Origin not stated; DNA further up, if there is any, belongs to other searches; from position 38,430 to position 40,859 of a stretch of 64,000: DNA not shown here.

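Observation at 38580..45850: DedA::disulfide-oxidoreductase fusion paired with an ArsS-like radical SAM enzyme and an RND efflux pump, next to the selenium genes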

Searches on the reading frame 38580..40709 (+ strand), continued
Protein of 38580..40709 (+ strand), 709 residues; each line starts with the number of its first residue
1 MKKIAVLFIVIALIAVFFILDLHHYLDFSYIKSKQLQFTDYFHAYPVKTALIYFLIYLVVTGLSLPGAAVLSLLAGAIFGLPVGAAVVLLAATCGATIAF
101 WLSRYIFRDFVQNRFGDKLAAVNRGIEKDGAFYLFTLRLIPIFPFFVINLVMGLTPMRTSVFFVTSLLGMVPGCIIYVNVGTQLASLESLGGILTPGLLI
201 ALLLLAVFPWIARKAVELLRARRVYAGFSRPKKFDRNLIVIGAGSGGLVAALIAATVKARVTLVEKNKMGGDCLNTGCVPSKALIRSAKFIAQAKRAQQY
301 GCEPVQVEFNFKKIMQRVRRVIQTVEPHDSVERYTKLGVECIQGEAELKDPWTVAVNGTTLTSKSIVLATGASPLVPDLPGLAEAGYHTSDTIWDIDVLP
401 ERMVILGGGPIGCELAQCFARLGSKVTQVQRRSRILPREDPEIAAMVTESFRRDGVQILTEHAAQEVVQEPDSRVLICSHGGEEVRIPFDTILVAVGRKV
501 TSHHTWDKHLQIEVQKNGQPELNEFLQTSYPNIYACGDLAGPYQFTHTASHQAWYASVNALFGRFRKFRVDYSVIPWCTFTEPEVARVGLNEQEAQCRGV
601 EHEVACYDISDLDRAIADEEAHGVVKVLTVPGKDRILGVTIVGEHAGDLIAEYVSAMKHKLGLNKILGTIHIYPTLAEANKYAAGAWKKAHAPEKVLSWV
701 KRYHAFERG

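Call 13: find_related_loci(query=A1, collection=genome_contigs, flank=10000)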
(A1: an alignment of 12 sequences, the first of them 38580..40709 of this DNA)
Query A1 (709 aa) in genome_contigs; peptide patterns used: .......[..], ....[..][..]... (x = any residue, [..] = any of these).
600 stretches matched a pattern (row limit reached: there are more); 599 encode a relative of the query (tblastn E <= 1e-3); the best 80 are kept; 80 distinct loci.
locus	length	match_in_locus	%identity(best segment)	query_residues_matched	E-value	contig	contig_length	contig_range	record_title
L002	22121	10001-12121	68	1-707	0e+0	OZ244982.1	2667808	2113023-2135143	MAG: Gammaproteobacteria bacterium isolate c50a0692-9ae5-4c27-9875-81729ab4e4f1 genome assembly, chromosome: 1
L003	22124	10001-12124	67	1-708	0e+0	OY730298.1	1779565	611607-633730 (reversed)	MAG: Gammaproteobacteria bacterium isolate 9046ec62-a693-4557-b78b-a5c5e54d733b genome assembly, chromosome: 1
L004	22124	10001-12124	61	2-709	0e+0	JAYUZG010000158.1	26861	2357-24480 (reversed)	MAG: Betaproteobacteria bacterium isolate GL15_Down_concoct_104 GL15_Down_concoct_104_157, whole genome shotgun sequence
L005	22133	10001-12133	62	3-709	0e+0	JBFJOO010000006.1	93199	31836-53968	MAG: Burkholderiales bacterium isolate Mix_sand18.2022.04.D.21 k141_937122_length_93199_cov_15.1653, whole genome shotgu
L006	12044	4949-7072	60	2-709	0e+0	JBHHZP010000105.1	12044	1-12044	MAG: Acidiferrobacterales bacterium isolate Maj_1_bin.19 NODE_2492_length_12044_cov_8.508049, whole genome shotgun seque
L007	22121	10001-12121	62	2-704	0e+0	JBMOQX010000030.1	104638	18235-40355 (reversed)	MAG: Pseudomonadota bacterium isolate Betzabe_MAG165 MAG165_30, whole genome shotgun sequence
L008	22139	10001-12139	62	2-709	0e+0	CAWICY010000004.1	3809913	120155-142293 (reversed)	MAG: uncultured proteobacterium isolate MFD00822.bin.1.211 genome assembly, contig: contig_20852, whole genome shotgun s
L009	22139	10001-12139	62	1-709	0e+0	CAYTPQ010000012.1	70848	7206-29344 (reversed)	MAG TPA_asm: uncultured Ectothiorhodospiraceae bacterium isolate binchicken_co22_7 genome assembly, contig: NODE_416_len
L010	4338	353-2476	61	2-709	0e+0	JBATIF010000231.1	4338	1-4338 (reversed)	MAG: Gammaproteobacteria bacterium isolate MFD10279_ilm_asm_bin30 k127_127078, whole genome shotgun sequence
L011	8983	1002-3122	60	3-709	0e+0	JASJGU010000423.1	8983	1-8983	MAG: Desulfuromusa sp. isolate ChS5.bin.3 ChesSed_k141_1297924, whole genome shotgun sequence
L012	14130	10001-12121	60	2-708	0e+0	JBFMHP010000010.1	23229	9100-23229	MAG: Pseudomonadota bacterium isolate MAG326 MAG326_10, whole genome shotgun sequence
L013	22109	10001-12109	61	3-708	0e+0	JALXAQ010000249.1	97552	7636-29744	MAG: Thiotrichaceae bacterium isolate T2_metabat2_scaf2bin.004 T2_NODE_84_length_97552_cov_3.474632, whole genome shotgu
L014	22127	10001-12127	61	1-708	0e+0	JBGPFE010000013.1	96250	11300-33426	MAG: Gammaproteobacteria bacterium isolate OBJ_0618_7090110_74 k141_5621632_length_96250_cov_31.7287, whole genome shotg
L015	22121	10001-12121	61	2-708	0e+0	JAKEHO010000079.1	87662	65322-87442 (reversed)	MAG: Gammaproteobacteria bacterium isolate PMV_7.24 PMV_7.24.k101_725820, whole genome shotgun sequence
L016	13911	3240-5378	60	1-709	0e+0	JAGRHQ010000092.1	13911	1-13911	MAG: Candidatus Competibacteraceae bacterium isolate HKST-UBA202 NODE_92_length_13911_cov_9.661486, whole genome shotgun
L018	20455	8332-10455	59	2-709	0e+0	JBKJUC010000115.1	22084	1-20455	MAG: Burkholderiales bacterium isolate ant_bin.647 k117_1044738, whole genome shotgun sequence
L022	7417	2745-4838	61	17-709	0e+0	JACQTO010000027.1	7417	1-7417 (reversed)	MAG: Betaproteobacteria bacterium isolate NC_groundwater_1413_Ag_S-0.65um_62_47 S_p65_S5_coassembly_k141_537264, whole g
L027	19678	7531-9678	60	1-709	0e+0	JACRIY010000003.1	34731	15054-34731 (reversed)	MAG: Rhodocyclales bacterium isolate NC_groundwater_1815_Pr3_B-0.1um_65_54 SR-2_scaffold_141_52116, whole genome shotgun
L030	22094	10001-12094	60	17-709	0e+0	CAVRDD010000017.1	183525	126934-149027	MAG: uncultured beta proteobacterium isolate MFD04716.bin.2.253 genome assembly, contig: contig_21918, whole genome shot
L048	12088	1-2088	60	21-709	0e+0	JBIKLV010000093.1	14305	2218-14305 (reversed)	MAG: Sulfuritalea sp. isolate ME2014-08-28_3300035662_group5_bin212 Rohwer_bin2369_scaffold_3739_c1, whole genome shotgu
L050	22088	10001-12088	59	17-709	0e+0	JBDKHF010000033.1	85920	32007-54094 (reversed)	MAG: Pseudomonadota bacterium isolate flintriver_2019_sw_WHONDRS-S19S_0015_B_bin.14 scaffold_1058795, whole genome shotg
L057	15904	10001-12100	61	17-708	0e+0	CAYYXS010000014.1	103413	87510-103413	MAG TPA_asm: uncultured Rhodocyclaceae bacterium isolate binchicken_co144_44 genome assembly, contig: NODE_470_length_10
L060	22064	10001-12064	57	21-708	0e+0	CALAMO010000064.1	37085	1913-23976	MAG: uncultured Thiotrichaceae bacterium isolate H4_Bin_Bin_186_1_1 genome assembly, contig: c_000000834777, whole genom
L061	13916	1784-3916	59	2-709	0e+0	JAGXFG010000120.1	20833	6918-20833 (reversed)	MAG: Burkholderiaceae bacterium isolate LH_M1 k141_1439407, whole genome shotgun sequence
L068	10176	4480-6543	59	17-706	0e+0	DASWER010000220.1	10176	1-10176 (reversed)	MAG TPA_asm: Burkholderiales bacterium isolate SMAG_U2767 k141_903482, whole genome shotgun sequence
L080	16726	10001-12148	58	2-708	0e+0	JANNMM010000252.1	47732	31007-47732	MAG: Rhodoferax sp. isolate SOY_35_metabat.54 SOY_35_k141_4182497, whole genome shotgun sequence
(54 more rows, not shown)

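Call 25: search_protein_families(library=ncbifam, max_evalue=0.00001, proteins=[L018:10540-11382:+, L030:14726-15409:+, L027:10599-11447:+, L030:15554-16678:+, L004:8977-9999:+, L068:7772-8512:-, L057:1-1044:-, L060:9176-9754:+, L027:12617-13024:+])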
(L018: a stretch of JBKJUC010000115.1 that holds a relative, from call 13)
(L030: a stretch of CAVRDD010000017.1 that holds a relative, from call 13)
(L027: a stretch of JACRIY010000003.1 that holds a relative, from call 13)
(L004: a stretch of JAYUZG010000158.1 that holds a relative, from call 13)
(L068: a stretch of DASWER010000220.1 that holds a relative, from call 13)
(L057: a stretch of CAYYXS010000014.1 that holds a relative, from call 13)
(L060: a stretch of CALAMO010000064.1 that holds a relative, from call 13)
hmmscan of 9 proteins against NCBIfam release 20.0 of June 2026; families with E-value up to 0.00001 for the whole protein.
L018:10540-11382:+ (280 aa): 0 families

L030:14726-15409:+ (227 aa): 2 families
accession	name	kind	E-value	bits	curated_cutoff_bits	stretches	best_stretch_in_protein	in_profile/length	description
TIGR04282.1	glyco_like_cofC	hypoth_equivalog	2.2e-57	193.9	134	1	9-197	1-188/189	TIGR04282 family arsenosugar biosynthesis glycosyltransferase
TIGR03552.1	F420_cofC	equivalog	2.1e-07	30.8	105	1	19-201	10-187/196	2-phospho-L-lactate guanylyltransferase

L027:10599-11447:+ (282 aa): 0 families

L030:15554-16678:+ (374 aa): 18 families
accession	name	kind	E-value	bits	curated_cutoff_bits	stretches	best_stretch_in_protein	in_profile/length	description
TIGR03169.1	Nterm_to_SelD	hypoth_equivalog_domain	1.8e-124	415.8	310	1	4-367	2-365/365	pyridine nucleotide-disulfide oxidoreductase family protein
TIGR04369.1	fusion_not_SelD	hypoth_equivalog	2e-66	224.6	700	1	6-368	1-339/701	oxidoreductase/SelD-related fusion protein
NF045765.1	PhenlGlyoxDHPadH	equivalog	1.5e-15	57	475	1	4-289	5-282/416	NADH-dependent phenylglyoxylate dehydrogenase subunit epsilon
NF042949.2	3PPDioc_HcaD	equivalog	1.8e-13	50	450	1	77-288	78-280/386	3-phenylpropionate/cinnamic acid dioxygenase ferredoxin--NAD(+) reductase subunit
TIGR03385.1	CoA_CoA_reduc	equivalog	2.5e-13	49.6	578.8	1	92-287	96-286/439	CoA-disulfide reductase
NF049943.1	SQR_III_seleno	exception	5.7e-13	48.5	525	1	197-337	201-339/406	type III sulfide quinone reductase, selenoprotein subtype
NF046103.1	NOXase_Strep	equivalog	3.5e-12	46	600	1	96-290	100-287/442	H2O-forming NADH oxidase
NF003437.0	PRK04965.1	equivalog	2.1e-11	43.4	392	1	80-285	83-276/378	NADH:flavorubredoxin reductase NorW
TIGR02374.1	nitri_red_nirB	equivalog_domain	3.6e-11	42.2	578.35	1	73-286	72-280/794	nitrite reductase large subunit NirB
TIGR02053.1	MerA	equivalog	1.5e-10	40.7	454.45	1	83-288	114-312/465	mercury(II) reductase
NF007123.0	PRK09564.1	equivalog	4.4e-09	35.5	458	1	95-289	99-289/444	CoA-disulfide reductase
NF011565.0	PRK14989.1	subfamily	6.8e-09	34.3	883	1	76-286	80-285/847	nitrite reductase large subunit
NF041682.1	ant_diox_AndAa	equivalog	5.2e-08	32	650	1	63-286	67-281/406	anthranilate 1,2-dioxygenase system ferredoxin--NAD(+) reductase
NF040477.1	chlor_oxi_RclA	equivalog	1.1e-07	30.9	740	1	148-285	160-295/441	reactive chlorine resistance oxidoreductase RclA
NF010037.0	PRK13512.1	equivalog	2e-07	30.3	394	1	129-286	131-281/438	CoA-disulfide reductase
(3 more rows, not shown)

L004:8977-9999:+ (340 aa): 0 families

L068:7772-8512:- (246 aa): 1 family
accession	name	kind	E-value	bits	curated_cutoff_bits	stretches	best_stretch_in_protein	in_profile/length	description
NF007819.1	PRK10528.1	equivalog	1.9e-18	67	270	1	77-241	30-205/210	multifunctional acyl-CoA thioesterase I/protease I/lysophospholipase L1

L057:1-1044:- (348 aa): 24 families
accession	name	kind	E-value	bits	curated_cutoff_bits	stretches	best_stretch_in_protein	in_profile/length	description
NF008823.0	PRK11873.1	subfamily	2.1e-49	168.5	263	1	2-229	8-238/272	arsenite methyltransferase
NF040538.1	methyl_ArsM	equivalog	7.9e-40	137.1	500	2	5-128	5-128/356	arsinothricin biosynthesis methyltransferase ArsM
NF041537.1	ArsM_AhpD_UU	exception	3.6e-33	114.8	510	1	38-221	51-229/345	arsenite methyltransferase/AhpD domain selenoprotein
NF041536.1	ArsM_DUF2284_UU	exception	5.4e-30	104.1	575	1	40-222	53-230/459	arsenite methyltransferase/DUF2284 domain selenoprotein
NF047649.1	MTase_UXPK_star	exception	7.6e-29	100.6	460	1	35-217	49-226/283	methyltransferase/UXPK-star double selenoprotein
NF038099.1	AsSugarArsM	exception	3e-22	79.2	400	1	20-303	18-299/321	arsenosugar biosynthesis arsenite methyltransferase ArsM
NF045667.1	MTase_DVU1556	equivalog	3.4e-22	79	155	1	61-222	22-167/213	DVU_1556 family methyltransferase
NF040539.1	AST_met_ArsM_2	exception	3.6e-19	69.6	240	1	64-218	59-209/262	putative arsinothricin biosynthesis methyltransferase ArsM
TIGR02072.1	BioC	equivalog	6.8e-13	49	184.95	1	64-177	37-137/244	malonyl-ACP O-methyltransferase BioC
NF043040.1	corrin_prot_MT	hypoth_equivalog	9.1e-13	48.1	180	1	61-176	41-151/216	corrinoid protein-associated methyltransferase CpaM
TIGR01983.1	UbiG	equivalog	9.9e-12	44.6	102.95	1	60-175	48-154/228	bifunctional 2-polyprenyl-6-hydroxyphenol methylase/3-demethylubiquinol 3-O-methyltransferase UbiG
NF001244.0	PRK00216.1-5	equivalog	6.7e-10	38.6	216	1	64-175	51-156/236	bifunctional demethylmenaquinone methyltransferase/2-methoxy-6-polyprenyl-1,4-benzoquinol methylase UbiE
TIGR02752.1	MenG_heptapren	equivalog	7.8e-10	38.7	419.85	1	61-170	45-147/231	demethylmenaquinone methyltransferase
NF001790.0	PRK00517.3-3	equivalog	9.1e-10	38.3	269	1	60-179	121-230/262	50S ribosomal protein L11 methyltransferase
NF001243.0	PRK00216.1-4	equivalog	1.2e-09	37.8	235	1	62-169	48-148/237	demethylmenaquinone methyltransferase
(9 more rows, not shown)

L060:9176-9754:+ (192 aa): 2 families
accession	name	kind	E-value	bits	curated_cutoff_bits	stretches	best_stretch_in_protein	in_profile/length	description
NF053654.1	GroundWater_YciW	equivalog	8.1e-12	45.2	310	1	50-138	75-160/179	YciW-related (seleno)protein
TIGR01926.1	peroxid_rel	subfamily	2.3e-06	27.5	81.8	1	34-149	60-176/178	peroxidase-related enzyme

L027:12617-13024:+ (135 aa): 0 families

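Call 26: search_protein_families(library=pfam, max_evalue=0.00001, proteins=[L018:10540-11382:+, L030:14726-15409:+, L027:10599-11447:+, L030:15554-16678:+, L004:8977-9999:+, L068:7772-8512:-, L057:1-1044:-, L060:9176-9754:+, L027:12617-13024:+])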
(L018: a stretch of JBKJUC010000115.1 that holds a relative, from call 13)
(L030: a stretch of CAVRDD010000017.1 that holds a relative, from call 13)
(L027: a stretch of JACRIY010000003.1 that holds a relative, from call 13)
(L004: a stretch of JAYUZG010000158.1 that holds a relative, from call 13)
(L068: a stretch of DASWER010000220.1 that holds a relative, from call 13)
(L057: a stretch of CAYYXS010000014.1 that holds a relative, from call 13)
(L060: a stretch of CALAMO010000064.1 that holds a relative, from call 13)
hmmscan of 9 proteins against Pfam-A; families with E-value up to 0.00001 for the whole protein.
L018:10540-11382:+ (280 aa): 1 family
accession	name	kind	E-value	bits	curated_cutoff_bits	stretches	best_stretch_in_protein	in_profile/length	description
PF04784.19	DUF547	-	2.1e-24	86.3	27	1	91-204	2-125/125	Protein of unknown function, DUF547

L030:14726-15409:+ (227 aa): 1 family
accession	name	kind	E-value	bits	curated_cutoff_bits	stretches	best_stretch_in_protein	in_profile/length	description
PF09837.15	DUF2064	-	2.3e-26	92.4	25.8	1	49-165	5-120/120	Uncharacterized protein conserved in bacteria (DUF2064)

L027:10599-11447:+ (282 aa): 1 family
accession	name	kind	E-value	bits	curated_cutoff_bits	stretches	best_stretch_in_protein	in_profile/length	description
PF11249.13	DUF3047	-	9.3e-67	224.8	27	1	75-270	2-197/198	Protein of unknown function (DUF3047)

L030:15554-16678:+ (374 aa): 1 family
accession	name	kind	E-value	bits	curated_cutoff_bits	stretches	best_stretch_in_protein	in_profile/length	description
PF07992.20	Pyr_redox_2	-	2.9e-27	96.3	26.1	1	3-302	2-291/291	Pyridine nucleotide-disulphide oxidoreductase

L004:8977-9999:+ (340 aa): 0 families

L068:7772-8512:- (246 aa): 2 families
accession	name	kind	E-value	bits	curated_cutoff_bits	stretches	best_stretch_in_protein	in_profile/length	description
PF13472.12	Lipase_GDSL_2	-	3.4e-24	86.7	32.9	1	80-231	1-178/178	GDSL-like Lipase/Acylhydrolase family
PF00657.28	Lipase_GDSL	-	1.1e-11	45.7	23.6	1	78-235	1-207/208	GDSL-like Lipase/Acylhydrolase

L057:1-1044:- (348 aa): 6 families
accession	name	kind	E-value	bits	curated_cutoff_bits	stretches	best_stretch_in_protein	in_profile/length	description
PF13847.12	Methyltransf_31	-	9.8e-37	126.3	27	1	61-212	3-144/145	Methyltransferase domain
PF13649.12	Methyltransf_25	-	7.9e-19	68.6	27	1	65-168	1-97/97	Methyltransferase domain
PF08241.18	Methyltransf_11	-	2.6e-18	66.9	21.2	1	66-172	1-95/95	Methyltransferase domain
PF08242.18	Methyltransf_12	-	1.1e-15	58.5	30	1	66-169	1-97/98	Methyltransferase domain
PF01209.24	Ubie_methyltran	-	6.7e-14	52.2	20.1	1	61-171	47-150/233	ubiE/COQ5 methyltransferase family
PF13489.12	Methyltransf_23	-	3.9e-11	43.4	27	1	57-187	18-131/164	Methyltransferase domain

L060:9176-9754:+ (192 aa): 0 families

L027:12617-13024:+ (135 aa): 0 families
